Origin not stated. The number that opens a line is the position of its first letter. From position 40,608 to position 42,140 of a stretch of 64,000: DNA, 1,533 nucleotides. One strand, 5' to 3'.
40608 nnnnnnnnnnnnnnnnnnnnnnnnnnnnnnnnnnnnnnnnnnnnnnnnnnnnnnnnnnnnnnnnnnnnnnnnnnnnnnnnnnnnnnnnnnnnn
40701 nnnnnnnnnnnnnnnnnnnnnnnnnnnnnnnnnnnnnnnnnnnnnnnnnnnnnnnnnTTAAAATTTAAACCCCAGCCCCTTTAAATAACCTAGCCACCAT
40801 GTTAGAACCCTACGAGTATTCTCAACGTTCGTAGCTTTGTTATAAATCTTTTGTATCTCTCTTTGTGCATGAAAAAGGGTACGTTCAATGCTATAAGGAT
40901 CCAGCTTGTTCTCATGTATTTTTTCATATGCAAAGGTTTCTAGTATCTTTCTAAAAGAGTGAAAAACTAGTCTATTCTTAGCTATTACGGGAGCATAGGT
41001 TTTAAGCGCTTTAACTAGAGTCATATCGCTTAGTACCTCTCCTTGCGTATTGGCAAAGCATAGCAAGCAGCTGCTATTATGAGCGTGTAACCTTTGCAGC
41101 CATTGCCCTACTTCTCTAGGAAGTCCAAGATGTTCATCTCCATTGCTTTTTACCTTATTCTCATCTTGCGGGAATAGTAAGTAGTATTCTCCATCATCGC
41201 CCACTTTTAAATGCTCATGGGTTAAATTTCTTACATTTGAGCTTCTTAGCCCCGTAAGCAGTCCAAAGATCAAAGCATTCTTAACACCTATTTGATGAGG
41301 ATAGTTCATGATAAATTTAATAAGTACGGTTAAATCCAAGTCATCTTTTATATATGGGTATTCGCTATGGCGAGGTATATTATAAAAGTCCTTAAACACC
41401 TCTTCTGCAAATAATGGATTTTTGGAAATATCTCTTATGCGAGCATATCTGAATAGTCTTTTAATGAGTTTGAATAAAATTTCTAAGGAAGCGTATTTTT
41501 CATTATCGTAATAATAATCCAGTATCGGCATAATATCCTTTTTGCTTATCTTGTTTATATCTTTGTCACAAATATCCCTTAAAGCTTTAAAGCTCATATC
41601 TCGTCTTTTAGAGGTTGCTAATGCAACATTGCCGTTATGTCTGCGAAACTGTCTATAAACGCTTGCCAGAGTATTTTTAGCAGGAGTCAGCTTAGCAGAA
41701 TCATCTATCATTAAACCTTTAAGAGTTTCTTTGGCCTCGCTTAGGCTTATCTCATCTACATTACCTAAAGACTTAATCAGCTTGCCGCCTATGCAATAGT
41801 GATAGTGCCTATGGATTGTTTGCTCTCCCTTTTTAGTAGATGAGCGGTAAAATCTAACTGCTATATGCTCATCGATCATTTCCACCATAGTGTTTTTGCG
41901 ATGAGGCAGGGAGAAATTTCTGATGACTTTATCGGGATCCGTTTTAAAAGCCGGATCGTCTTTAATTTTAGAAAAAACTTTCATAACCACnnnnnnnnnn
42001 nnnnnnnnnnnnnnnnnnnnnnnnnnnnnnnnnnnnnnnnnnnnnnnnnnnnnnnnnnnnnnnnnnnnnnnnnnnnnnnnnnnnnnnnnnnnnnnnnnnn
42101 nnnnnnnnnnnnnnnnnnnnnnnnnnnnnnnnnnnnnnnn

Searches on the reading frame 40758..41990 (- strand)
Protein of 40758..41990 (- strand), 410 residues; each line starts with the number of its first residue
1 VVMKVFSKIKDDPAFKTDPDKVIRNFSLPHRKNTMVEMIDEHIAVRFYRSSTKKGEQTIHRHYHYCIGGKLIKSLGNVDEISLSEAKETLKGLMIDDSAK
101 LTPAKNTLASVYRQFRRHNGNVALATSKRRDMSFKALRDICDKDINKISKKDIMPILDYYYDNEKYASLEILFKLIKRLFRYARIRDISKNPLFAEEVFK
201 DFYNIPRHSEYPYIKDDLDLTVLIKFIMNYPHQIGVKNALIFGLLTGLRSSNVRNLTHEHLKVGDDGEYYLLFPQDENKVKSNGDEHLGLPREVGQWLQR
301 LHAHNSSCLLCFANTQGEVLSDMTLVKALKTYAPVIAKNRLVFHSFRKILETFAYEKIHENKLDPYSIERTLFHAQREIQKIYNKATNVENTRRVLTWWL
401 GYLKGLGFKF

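Call 12: search_protein_families(library=pfam, proteins=[window:40758-41990:-], max_evalue=0.01)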
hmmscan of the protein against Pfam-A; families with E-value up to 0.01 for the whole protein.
window:40758-41990:- (410 aa): 1 family
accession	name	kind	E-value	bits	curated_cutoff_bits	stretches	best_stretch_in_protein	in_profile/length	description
PF00589.27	Phage_integrase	-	3.3e-09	37.2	27.1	1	223-387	11-169/172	Phage integrase family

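Call 13: find_related_loci(query=window:40758-41990:-, collection=genome_contigs, flank=6000)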
Query window:40758-41990:- (410 aa) in genome_contigs; peptide patterns used: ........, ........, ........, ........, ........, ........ (x = any residue, [..] = any of these).
92 stretches matched a pattern; 47 encode a relative of the query (tblastn E <= 1e-3); 43 distinct loci.
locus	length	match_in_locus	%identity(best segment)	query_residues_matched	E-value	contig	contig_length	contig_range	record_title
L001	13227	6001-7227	98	2-410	0e+0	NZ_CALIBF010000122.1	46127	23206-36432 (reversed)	MAG: uncultured Campylobacter sp. isolate ERR589644_bin.42_CONCOCT_v1.1_MAG ERZ773083.264, whole genome shotgun sequence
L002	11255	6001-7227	98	2-410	0e+0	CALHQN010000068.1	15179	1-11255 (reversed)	MAG TPA_asm: uncultured Campylobacter sp. isolate ERR589614_bin.34_CONCOCT_v1.1_MAG genome assembly, contig: ERZ773077.1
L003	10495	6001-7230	98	1-410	0e+0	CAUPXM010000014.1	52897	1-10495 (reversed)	MAG TPA_asm: uncultured Campylobacter sp. isolate ERR9968895_bin.22_MetaWRAP_v1.3_MAG genome assembly, contig: ERZ216158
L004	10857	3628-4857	97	1-410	0e+0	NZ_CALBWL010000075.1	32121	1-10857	MAG: uncultured Campylobacter sp. isolate ERR589653_bin.12_CONCOCT_v1.1_MAG ERZ773052.442, whole genome shotgun sequence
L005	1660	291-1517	98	2-410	0e+0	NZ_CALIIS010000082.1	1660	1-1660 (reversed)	MAG: uncultured Campylobacter sp. isolate ERR589602_bin.2_CONCOCT_v1.1_MAG ERZ773029.17307, whole genome shotgun sequenc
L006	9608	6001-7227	98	2-410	0e+0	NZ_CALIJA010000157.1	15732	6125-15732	MAG: uncultured Campylobacter sp. isolate ERR589618_bin.40_CONCOCT_v1.1_MAG ERZ773089.1133, whole genome shotgun sequenc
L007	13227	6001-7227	98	2-410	0e+0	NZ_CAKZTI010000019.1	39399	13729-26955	MAG: uncultured Campylobacter sp. isolate ERR589615_bin.33_CONCOCT_v1.1_MAG ERZ773034.320, whole genome shotgun sequence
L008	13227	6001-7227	97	2-410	0e+0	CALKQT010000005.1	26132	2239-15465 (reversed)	MAG TPA_asm: uncultured Campylobacter sp. isolate ERR589656_bin.17_CONCOCT_v1.1_MAG genome assembly, contig: ERZ773093.5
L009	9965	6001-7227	97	2-410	0e+0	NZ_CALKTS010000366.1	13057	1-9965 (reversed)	MAG: uncultured Campylobacter sp. isolate ERR589607_bin.23_CONCOCT_v1.1_MAG ERZ773095.2172, whole genome shotgun sequenc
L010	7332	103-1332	97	1-410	0e+0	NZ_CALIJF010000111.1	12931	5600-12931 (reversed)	MAG: uncultured Campylobacter sp. isolate ERR589633_bin.65_CONCOCT_v1.1_MAG ERZ773016.1163, whole genome shotgun sequenc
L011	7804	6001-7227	96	2-410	0e+0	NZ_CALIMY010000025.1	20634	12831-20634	MAG: uncultured Campylobacter sp. isolate ERR589645_bin.25_CONCOCT_v1.1_MAG ERZ773003.843, whole genome shotgun sequence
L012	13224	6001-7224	97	2-410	0e+0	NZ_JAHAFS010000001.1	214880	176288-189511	MAG: Campylobacter gracilis isolate L2_057_000G1_dasL2_057_000G1_metabat.metabat.43 L2_057_000G1_scaffold_37, whole geno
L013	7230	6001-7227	95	2-410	0e+0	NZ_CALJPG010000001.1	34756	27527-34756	MAG: uncultured Campylobacter sp. isolate ERR589463_bin.19_CONCOCT_v1.1_MAG ERZ772919.333, whole genome shotgun sequence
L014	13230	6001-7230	95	1-410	0e+0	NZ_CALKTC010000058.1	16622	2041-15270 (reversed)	MAG: uncultured Campylobacter sp. isolate ERR589379_bin.70_CONCOCT_v1.1_MAG ERZ772793.1018, whole genome shotgun sequenc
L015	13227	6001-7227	94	2-410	0e+0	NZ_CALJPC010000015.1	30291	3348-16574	MAG: uncultured Campylobacter sp. isolate ERR589370_bin.63_CONCOCT_v1.1_MAG ERZ772796.377, whole genome shotgun sequence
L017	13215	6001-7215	93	1-410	0e+0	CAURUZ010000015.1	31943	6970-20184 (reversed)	MAG TPA_asm: uncultured Campylobacter sp. isolate ERR9969224_bin.42_MetaWRAP_v1.3_MAG genome assembly, contig: ERZ216157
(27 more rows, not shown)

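Call 19: search_protein_families(library=pfam, proteins=[L012:7764-8660:-, L012:8664-9086:-, L012:10412-12241:-, L004:7702-10851:-, L014:8873-11416:-, L014:11426-12505:-, L017:7769-8737:-], max_evalue=0.01)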
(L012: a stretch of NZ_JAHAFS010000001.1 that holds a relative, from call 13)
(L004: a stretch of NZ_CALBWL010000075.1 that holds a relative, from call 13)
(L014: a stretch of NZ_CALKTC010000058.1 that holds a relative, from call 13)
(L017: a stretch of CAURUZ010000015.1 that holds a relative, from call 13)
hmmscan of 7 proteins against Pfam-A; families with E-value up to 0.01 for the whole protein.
L012:7764-8660:- (298 aa): 0 families

L012:8664-9086:- (140 aa): 0 families

L012:10412-12241:- (609 aa): 2 families
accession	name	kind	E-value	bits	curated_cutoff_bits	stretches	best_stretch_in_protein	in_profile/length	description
PF00353.25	HemolysinCabind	-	4.9e-23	81.2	23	5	2-36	2-36/36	RTX calcium-binding nonapeptide repeat (4 copies)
PF06594.17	HCBP_related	-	1.9e-10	40.9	21.4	2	273-315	1-39/42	Haemolysin-type calcium binding protein related domain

L004:7702-10851:- (1049 aa): 2 families
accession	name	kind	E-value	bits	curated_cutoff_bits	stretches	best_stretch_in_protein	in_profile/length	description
PF00353.25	HemolysinCabind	-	8.3e-34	115.6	23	6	177-211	2-36/36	RTX calcium-binding nonapeptide repeat (4 copies)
PF06594.17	HCBP_related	-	0.00039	20.7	21.4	0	570-607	1-36/42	Haemolysin-type calcium binding protein related domain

L014:8873-11416:- (847 aa): 3 families
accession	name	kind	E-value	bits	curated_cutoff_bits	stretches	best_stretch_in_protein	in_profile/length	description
PF22008.2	BpuSI_TRD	-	9.2e-85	284.4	27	1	598-834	1-238/241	Restriction endonuclease BpuSI, specificity domain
PF15516.12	BpuSI_N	-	2.1e-63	213.3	25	1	2-153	1-151/152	BpuSI N-terminal domain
PF02384.22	N6_Mtase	-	4.7e-05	23.3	20.4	1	264-501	7-231/311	N-6 DNA Methylase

L014:11426-12505:- (359 aa): 1 family
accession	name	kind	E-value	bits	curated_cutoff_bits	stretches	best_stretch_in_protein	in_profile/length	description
PF00145.23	DNA_methylase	-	2.3e-78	264.3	22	1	3-357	2-324/324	C-5 cytosine-specific DNA methylase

L017:7769-8737:- (322 aa): 0 families

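Call 35: find_homologous_proteins(query=window:40758-41990:-, max_evalue=1e-10)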
Query window:40758-41990:- (410 aa): 11 proteins with E <= 1e-10 among 4167 candidates.
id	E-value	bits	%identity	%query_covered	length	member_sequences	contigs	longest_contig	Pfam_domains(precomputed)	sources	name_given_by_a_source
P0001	1.5e-269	912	98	100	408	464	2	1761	PF00589.28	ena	-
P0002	1.4e-226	770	84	100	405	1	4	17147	PF00589.28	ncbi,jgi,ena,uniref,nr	ncbi:tyrosine-type recombinase/integrase [uncultured Campylobacter sp.]|uniref:tyrosine-type recombi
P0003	9.1e-110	385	48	99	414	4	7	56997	PF00589.28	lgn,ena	-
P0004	2.0e-108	381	64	67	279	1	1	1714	PF00589.28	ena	-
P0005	7.6e-107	376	56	79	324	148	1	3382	-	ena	-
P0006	1.1e-90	323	63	58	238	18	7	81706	PF00589.28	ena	-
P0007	2.6e-77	279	59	57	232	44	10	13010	-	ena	-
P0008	1.1e-76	277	38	98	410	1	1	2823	PF00589.28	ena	-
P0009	1.3e-75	273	42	80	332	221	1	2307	PF00589.28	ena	-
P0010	3.5e-61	225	47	59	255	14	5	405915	PF00589.28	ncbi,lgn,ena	-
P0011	6.6e-52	195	35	97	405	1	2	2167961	PF00589.28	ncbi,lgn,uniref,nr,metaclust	ncbi:tyrosine-type recombinase/integrase [Campylobacter geochelonis]|uniref:Integrase phage family p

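Call 36: find_encoding_contigs(protein=P0003, flank=6000, max_places=4)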
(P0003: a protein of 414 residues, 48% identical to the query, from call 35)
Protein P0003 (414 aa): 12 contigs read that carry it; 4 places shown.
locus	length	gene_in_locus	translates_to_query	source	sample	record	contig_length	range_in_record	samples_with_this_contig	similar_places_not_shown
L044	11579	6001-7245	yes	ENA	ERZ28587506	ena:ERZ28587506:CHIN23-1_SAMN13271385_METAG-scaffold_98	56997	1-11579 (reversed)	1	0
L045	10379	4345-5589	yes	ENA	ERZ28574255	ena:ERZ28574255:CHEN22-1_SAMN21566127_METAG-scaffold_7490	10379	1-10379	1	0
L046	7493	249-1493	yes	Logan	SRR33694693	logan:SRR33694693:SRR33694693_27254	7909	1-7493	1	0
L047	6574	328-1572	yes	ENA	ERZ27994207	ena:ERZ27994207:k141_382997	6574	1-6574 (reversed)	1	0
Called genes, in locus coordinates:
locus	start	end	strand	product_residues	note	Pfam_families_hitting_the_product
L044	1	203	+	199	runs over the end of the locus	PF01891:CbiM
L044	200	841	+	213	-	-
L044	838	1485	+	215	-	-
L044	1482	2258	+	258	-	PF00005:ABC_tran, PF02463:SMC_N (weak), PF13304:AAA_21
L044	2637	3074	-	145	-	PF03703:bPH_2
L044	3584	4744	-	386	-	PF00793:DAHP_synth_1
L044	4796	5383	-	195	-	PF01464:SLT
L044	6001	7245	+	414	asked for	PF00589:Phage_integrase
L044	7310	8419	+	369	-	PF23343:REP_ORF2-G2P (weak)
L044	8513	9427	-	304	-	-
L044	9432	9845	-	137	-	-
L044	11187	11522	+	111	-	-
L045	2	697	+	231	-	?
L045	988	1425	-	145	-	PF03703:bPH_2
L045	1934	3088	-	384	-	PF00793:DAHP_synth_1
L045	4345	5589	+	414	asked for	PF00589:Phage_integrase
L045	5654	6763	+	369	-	PF23343:REP_ORF2-G2P (weak)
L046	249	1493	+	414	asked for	PF00589:Phage_integrase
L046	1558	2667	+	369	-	PF23343:REP_ORF2-G2P (weak)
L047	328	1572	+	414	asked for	PF00589:Phage_integrase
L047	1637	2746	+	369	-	PF23343:REP_ORF2-G2P (weak)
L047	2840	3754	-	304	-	-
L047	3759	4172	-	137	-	-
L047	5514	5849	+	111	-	-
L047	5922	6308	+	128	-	PF15592:Imm41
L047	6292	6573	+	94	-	?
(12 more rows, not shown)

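Call 37: find_encoding_contigs(protein=P0011, flank=6000, max_places=2)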
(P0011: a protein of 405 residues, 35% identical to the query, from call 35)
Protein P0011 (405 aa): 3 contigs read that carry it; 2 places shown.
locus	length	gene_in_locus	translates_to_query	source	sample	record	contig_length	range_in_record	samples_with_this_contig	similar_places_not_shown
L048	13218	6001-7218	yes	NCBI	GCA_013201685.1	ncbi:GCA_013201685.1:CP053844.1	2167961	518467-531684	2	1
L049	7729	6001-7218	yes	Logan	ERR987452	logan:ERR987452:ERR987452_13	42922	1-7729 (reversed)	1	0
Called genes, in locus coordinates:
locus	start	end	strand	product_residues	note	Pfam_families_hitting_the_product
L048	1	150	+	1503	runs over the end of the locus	PF04997:RNA_pol_Rpb1_1, PF00623:RNA_pol_Rpb1_2, PF04983:RNA_pol_Rpb1_3, PF05000:RNA_pol_Rpb1_4, PF04998:RNA_pol_Rpb1_5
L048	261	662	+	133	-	PF07681:DoxX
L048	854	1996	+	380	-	PF07969:Amidohydro_3 (weak), PF01979:Amidohydro_1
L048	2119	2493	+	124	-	PF00164:Ribosom_S12_S23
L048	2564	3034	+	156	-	PF00177:Ribosomal_S7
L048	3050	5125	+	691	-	PF00009:GTP_EFTU, PF03144:GTP_EFTU_D2, PF22042:EF-G_D2, PF14492:EFG_III, PF16658:RF3_C (weak), PF03764:EFG_IV, PF00679:EFG_C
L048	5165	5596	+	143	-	PF14526:Cass2, PF06445:GyrI-like (weak)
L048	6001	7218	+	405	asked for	PF00589:Phage_integrase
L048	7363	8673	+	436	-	-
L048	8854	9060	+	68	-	-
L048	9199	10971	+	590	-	-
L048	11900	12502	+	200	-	PF13356:Arm-DNA-bind_3, PF22022:Phage_int_M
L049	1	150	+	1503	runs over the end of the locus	PF04997:RNA_pol_Rpb1_1, PF00623:RNA_pol_Rpb1_2, PF04983:RNA_pol_Rpb1_3, PF05000:RNA_pol_Rpb1_4, PF04998:RNA_pol_Rpb1_5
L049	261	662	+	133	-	PF07681:DoxX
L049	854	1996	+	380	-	PF07969:Amidohydro_3 (weak), PF01979:Amidohydro_1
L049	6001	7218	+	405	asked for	PF00589:Phage_integrase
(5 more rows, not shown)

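Call 40: search_protein_families(library=phrogs, proteins=[L044:7310-8419:+, L044:8513-9427:-, L044:9432-9845:-, L012:7764-8660:-, window:40758-41990:-, L048:7363-8673:+, L048:9199-10971:+], max_evalue=0.01)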
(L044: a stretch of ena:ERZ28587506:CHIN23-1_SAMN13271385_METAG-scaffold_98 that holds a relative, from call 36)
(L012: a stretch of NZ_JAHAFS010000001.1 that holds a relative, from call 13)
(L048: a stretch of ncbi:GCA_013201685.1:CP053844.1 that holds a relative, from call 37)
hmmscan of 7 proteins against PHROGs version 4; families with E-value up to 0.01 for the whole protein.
L044:7310-8419:+ (369 aa): 0 families

L044:8513-9427:- (304 aa): 0 families

L044:9432-9845:- (137 aa): 0 families

L012:7764-8660:- (298 aa): 0 families

window:40758-41990:- (410 aa): 4 families
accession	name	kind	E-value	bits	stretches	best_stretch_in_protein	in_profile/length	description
phrog_1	-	integration and excision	1.2e-24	88.5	1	29-405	103-453/611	integrase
phrog_216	-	integration and excision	4.1e-10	40.2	1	216-398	57-238/301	integrase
phrog_24775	-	unknown function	6.3e-06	27.2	1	330-404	17-87/101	-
phrog_14880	-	unknown function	3.7e-05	24.6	1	359-404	7-53/57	-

L048:7363-8673:+ (436 aa): 0 families

L048:9199-10971:+ (590 aa): 0 families

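Call 41: search_protein_families(library=pfam, proteins=[L044:7310-8419:+, L044:8513-9427:-, L044:9432-9845:-, L048:7363-8673:+, L048:9199-10971:+], max_evalue=0.1)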
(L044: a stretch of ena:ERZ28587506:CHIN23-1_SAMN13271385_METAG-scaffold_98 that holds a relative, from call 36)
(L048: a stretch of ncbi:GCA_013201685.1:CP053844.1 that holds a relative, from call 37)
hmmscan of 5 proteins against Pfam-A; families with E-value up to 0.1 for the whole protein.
L044:7310-8419:+ (369 aa): 2 families
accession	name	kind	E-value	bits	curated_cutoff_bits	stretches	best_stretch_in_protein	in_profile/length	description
PF23343.2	REP_ORF2-G2P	-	6.6e-06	26.8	27.8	1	64-145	15-94/99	Replication-associated protein ORF2/G2P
PF05840.19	Phage_GPA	-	0.0049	16.4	31.4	1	66-146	214-275/321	Bacteriophage replication gene A protein (GPA)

L044:8513-9427:- (304 aa): 1 family
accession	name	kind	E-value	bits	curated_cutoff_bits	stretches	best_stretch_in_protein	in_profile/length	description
PF22813.1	TcaA_2nd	-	0.05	14.4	26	0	48-98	25-77/103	TcaA protein second domain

L044:9432-9845:- (137 aa): 8 families
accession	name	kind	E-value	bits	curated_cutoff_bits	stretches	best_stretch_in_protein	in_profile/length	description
PF01517.23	HDV_ag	-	0.017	15.5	27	1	11-123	15-127/187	Hepatitis delta virus delta antigen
PF13565.12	HTH_32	-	0.021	15.8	33.7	0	95-131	34-72/73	Homeodomain-like domain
PF03918.19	CcmH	-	0.026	14.2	25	1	84-124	47-87/143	Cytochrome C biogenesis protein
PF13592.12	HTH_33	-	0.028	14.5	25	1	107-134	6-33/60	Winged helix-turn helix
PF08737.15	Rgp1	-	0.046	13.4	31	1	5-132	222-315/415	Rgp1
PF05649.18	Peptidase_M13_N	-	0.051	13.4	32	1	24-115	29-120/381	Peptidase family M13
PF05066.19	HARE-HTH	-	0.052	14.4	25.9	0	97-124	9-36/71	HB1, ASXL, restriction endonuclease HTH domain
PF07361.16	Cytochrom_B562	-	0.067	14.3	30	0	9-43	7-41/102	Cytochrome b562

L048:7363-8673:+ (436 aa): 3 families
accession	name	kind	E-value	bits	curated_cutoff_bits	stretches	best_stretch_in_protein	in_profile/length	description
PF17261.7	DUF5327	-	0.062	14.5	27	0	352-425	9-81/95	Family of unknown function (DUF5327)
PF23343.2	REP_ORF2-G2P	-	0.086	13.6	27.8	1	141-188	16-61/99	Replication-associated protein ORF2/G2P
PF23142.2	PH_PLEKHM2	-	0.093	13.1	22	0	107-161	79-129/140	PLEKHM2 PH domain-like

L048:9199-10971:+ (590 aa): 1 family
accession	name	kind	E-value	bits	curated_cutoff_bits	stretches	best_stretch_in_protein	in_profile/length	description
PF03432.20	Relaxase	-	0.001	19.8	24.6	1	47-169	23-130/132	MobA/VirD2-like, nuclease domain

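Call 71: find_homologous_proteins(query=L044:7310-8419:+, max_evalue=0.001)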
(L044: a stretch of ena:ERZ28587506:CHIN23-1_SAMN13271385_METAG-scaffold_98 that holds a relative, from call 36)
Query L044:7310-8419:+ (369 aa): 1 proteins with E <= 0.001 among 2415 candidates.
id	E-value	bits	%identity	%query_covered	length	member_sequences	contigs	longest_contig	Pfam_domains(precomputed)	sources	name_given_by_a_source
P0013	5.3e-240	813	99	100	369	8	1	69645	PF23343.3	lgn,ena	-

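Call 72: find_related_loci(query=L044:7310-8419:+, collection=viral_contigs, flank=6000)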
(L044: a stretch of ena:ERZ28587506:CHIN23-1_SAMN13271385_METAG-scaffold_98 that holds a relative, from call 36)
Query L044:7310-8419:+ (369 aa) in viral_contigs; peptide patterns used: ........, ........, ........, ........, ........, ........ (x = any residue, [..] = any of these).
2 stretches matched a pattern, but none encodes a relative of the query by tblastn (E <= 1e-3).

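Call 73: find_related_loci(query=window:40758-41990:-, collection=viral_contigs, flank=6000)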
Query window:40758-41990:- (410 aa) in viral_contigs; peptide patterns used: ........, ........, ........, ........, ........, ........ (x = any residue, [..] = any of these).
No stretch of DNA in the collection matches any of the patterns.

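Call 74: search_dna_similar(query=L044:7310-8419:+, collection=plasmids, mode=protein, max_evalue=0.01, max_rows=15)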
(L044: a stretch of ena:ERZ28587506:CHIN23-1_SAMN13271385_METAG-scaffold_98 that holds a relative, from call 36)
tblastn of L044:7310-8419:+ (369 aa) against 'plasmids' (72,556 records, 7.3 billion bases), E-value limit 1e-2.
No match.

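Call 75: search_dna_similar(query=L044:7310-8419:+, collection=phages, mode=protein, max_evalue=0.01, max_rows=15)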
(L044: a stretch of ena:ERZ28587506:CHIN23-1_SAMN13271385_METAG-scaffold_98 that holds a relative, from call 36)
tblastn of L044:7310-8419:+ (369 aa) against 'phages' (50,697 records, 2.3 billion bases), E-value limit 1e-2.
No match.

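Call 88: search_protein_families(library=pfam, proteins=[L002:7227-7478:-, L004:4850-5110:-, L017:7298-7528:-], max_evalue=0.1)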
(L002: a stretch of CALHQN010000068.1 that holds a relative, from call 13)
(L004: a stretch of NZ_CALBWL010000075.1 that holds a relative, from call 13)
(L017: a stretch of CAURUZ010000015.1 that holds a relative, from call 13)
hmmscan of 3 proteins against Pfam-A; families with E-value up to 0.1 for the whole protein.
L002:7227-7478:- (83 aa): 0 families

L004:4850-5110:- (86 aa): 1 family
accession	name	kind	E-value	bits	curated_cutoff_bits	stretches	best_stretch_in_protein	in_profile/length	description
PF03376.19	Adeno_E3B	-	0.056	14.1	25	1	30-77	11-54/67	Adenovirus E3B protein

L017:7298-7528:- (76 aa): 0 families
